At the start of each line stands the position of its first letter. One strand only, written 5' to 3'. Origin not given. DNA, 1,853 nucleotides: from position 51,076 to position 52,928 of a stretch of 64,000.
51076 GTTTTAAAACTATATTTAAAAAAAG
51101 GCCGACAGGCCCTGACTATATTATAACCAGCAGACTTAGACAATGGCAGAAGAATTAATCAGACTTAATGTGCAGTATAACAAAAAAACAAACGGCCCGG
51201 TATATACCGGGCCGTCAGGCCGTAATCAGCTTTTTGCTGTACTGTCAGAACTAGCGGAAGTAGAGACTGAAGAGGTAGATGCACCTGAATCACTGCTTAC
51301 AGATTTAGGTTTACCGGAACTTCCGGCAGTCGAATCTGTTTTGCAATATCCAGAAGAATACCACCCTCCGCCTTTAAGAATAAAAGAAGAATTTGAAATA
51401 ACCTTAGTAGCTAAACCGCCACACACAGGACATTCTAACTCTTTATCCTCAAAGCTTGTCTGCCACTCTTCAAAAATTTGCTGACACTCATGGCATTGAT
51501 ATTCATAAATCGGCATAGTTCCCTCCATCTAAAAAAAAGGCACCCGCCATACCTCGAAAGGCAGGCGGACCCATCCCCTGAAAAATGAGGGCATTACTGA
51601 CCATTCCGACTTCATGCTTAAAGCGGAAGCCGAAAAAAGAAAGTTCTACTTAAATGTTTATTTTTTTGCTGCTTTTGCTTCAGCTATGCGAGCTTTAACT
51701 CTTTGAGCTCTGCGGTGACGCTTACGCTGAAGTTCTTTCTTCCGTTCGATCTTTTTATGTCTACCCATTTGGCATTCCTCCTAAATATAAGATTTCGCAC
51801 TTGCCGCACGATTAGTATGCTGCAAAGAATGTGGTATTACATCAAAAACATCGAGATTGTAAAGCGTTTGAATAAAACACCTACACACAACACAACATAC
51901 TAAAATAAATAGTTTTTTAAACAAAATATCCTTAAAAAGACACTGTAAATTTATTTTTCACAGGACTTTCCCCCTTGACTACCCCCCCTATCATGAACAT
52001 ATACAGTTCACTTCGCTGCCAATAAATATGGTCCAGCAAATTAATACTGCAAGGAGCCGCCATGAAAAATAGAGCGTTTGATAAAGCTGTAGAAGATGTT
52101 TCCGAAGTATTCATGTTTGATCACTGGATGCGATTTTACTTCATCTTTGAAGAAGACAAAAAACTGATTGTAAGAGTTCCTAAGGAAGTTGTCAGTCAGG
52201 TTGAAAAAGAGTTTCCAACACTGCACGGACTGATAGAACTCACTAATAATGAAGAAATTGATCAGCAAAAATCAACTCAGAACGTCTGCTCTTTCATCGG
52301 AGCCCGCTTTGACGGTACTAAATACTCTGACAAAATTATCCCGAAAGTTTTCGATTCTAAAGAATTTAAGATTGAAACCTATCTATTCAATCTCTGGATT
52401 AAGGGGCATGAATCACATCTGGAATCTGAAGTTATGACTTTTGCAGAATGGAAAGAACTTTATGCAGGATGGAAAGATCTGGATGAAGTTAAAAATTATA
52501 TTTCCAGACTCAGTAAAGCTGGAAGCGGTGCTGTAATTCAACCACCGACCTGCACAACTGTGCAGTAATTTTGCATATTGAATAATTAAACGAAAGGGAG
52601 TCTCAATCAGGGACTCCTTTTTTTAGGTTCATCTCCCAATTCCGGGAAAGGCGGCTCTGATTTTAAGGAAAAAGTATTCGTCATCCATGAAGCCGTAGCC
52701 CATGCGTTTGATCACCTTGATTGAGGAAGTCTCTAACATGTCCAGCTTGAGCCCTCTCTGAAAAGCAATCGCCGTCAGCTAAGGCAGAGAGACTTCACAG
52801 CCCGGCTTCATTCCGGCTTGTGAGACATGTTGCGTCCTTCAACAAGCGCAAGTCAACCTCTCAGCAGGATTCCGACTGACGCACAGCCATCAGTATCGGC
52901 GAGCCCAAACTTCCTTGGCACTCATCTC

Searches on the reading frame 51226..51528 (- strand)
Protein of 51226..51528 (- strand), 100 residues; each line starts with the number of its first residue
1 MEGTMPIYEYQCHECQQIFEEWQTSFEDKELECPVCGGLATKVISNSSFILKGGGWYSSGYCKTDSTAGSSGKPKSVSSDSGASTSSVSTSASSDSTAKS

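Call 54: find_encoding_contigs(protein=window:51226-51528:-, flank=3000, max_places=8)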
Protein window:51226-51528:- (100 aa): no gene with exactly this product is on record in the collection.

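Call 55: find_encoding_contigs(protein=window:51226-51516:-, flank=3000, max_places=8)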
Protein window:51226-51516:- (96 aa): 5 contigs read that carry it; 5 places shown.
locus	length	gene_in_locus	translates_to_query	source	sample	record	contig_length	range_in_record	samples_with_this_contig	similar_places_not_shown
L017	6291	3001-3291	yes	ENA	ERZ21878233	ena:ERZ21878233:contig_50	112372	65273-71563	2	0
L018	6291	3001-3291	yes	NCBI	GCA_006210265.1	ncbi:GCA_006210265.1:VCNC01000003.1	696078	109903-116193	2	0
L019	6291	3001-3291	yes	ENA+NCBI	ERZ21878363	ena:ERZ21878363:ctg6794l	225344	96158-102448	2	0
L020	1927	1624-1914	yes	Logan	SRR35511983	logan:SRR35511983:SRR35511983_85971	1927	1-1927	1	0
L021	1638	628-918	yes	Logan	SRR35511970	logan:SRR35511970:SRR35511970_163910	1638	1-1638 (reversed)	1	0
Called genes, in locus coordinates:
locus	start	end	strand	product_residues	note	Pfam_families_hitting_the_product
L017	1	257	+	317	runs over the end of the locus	PF00353:HemolysinCabind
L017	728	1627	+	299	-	PF00353:HemolysinCabind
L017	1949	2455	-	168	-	-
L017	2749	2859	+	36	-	-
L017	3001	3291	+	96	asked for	PF09723:Zn_ribbon_8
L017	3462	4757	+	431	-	PF00206:Lyase_1, PF10397:ADSL_C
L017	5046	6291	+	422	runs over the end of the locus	PF03734:YkuD, PF24125:Cds6_C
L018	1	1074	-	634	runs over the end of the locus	PF00662:Proton_antipo_N, PF00361:Proton_antipo_M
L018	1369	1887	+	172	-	PF00877:NLPC_P60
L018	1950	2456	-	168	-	-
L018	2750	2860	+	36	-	-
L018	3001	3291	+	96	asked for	PF09723:Zn_ribbon_8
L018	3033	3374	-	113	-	-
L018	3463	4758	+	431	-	PF00206:Lyase_1, PF10397:ADSL_C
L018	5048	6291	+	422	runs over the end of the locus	PF03734:YkuD, PF24125:Cds6_C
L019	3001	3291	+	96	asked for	PF09723:Zn_ribbon_8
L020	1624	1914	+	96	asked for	PF09723:Zn_ribbon_8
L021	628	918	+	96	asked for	PF09723:Zn_ribbon_8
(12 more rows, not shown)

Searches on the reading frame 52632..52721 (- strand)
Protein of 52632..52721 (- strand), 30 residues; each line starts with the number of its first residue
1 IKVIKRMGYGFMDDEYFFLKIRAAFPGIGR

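Call 74: search_dna_similar(query=window:52632-52721:-, collection=plasmids, mode=protein, max_evalue=0.01, max_rows=12)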
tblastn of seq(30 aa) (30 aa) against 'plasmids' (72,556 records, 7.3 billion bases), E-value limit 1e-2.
Records with a match: 165; places in all: 235; records where one place covers at least 80% of the query: 165.
Best place of each record, by identity: 80-90% 111; 60-80% 54.
By first word of the organism name: Pseudomonas 28; Klebsiella 27; Burkholderia 23; Acinetobacter 21; Aeromonas 14; Ralstonia 12; Cupriavidus 10; Enterobacter 5; Vibrio 4; Escherichia 2; and 16 more.
By predicted mobility (MOB-suite, as given by PLSDB): mobilizable 59; conjugative 55; non-mobilizable 51.
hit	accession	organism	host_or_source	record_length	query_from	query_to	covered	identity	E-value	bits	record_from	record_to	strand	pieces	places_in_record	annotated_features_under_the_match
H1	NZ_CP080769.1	Cupriavidus pinatubonensis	genomic assembly,soil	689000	1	27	90%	88.9%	1e-8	54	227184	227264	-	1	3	ISL3 family transposase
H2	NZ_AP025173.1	Cupriavidus sp. P-10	-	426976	1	27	90%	88.9%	1e-8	54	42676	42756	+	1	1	ISL3 family transposase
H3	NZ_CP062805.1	Cupriavidus basilensis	Cell culture,Sediment of a freshwater ...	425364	1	27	90%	88.9%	1e-8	54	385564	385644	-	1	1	ISL3 family transposase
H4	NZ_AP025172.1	Cupriavidus sp. P-10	-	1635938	1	27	90%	88.9%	4e-8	52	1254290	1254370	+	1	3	none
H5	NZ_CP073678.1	Cupriavidus sp. KK10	Isolate,A bacterial consortium from ...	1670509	1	27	90%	88.9%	8e-8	51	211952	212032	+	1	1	none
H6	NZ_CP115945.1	Ralstonia syzygii R24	Syzygium aromaticum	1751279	1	30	100%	80.0%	2e-9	56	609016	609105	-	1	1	none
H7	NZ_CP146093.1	Ralstonia sp. RRA.1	pure culture,Cupriavidus necator ...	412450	1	30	100%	80.0%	2e-9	56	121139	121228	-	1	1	none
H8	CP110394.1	Burkholderia sp. JSH-S8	Tetrastigma hemsleyanum Diels et Gilg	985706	1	30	100%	80.0%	2e-9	56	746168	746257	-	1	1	none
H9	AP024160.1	Ralstonia solanacearum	Zingiber officinale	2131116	1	30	100%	80.0%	4e-9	55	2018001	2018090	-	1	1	tnpA_7: ISL3 family transposase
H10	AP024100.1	Ralstonia solanacearum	-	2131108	1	30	100%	80.0%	4e-9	55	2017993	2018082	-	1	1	tnpA_7: ISL3 family transposase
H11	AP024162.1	Ralstonia solanacearum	Curcuma aromatica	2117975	1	30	100%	80.0%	4e-9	55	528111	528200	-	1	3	tnpA_7: ISL3 family transposase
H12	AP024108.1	Ralstonia solanacearum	-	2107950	1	30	100%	80.0%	4e-9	55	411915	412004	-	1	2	tnpA_7: ISL3 family transposase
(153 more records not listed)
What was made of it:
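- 52632..52721 (-): Remnant of the last 30 codons of an ISL3 transposase (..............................). It abuts the 168-nt flank of W1. 80-89% identity to the C-termini of annotated ISL3 family transposases, E 1e-8 to 2e-9 (call 74).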

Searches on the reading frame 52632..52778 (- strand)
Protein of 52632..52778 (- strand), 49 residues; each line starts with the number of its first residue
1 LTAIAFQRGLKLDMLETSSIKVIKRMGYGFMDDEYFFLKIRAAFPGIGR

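Call 58: search_protein_families(library=pfam, proteins=[window:52632-52778:-], max_evalue=10)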
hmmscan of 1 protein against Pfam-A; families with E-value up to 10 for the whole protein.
seq(49 aa): 1 family
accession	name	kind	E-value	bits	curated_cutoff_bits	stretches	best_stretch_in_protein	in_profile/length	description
PF01610.23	DDE_Tnp_ISL3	-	0.036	14.3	23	1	18-40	218-240/240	Transposase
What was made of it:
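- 52632..52721 (-): Pfam DDE_Tnp_ISL3 positions 218-240 of 240, E 0.036 (call 58).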
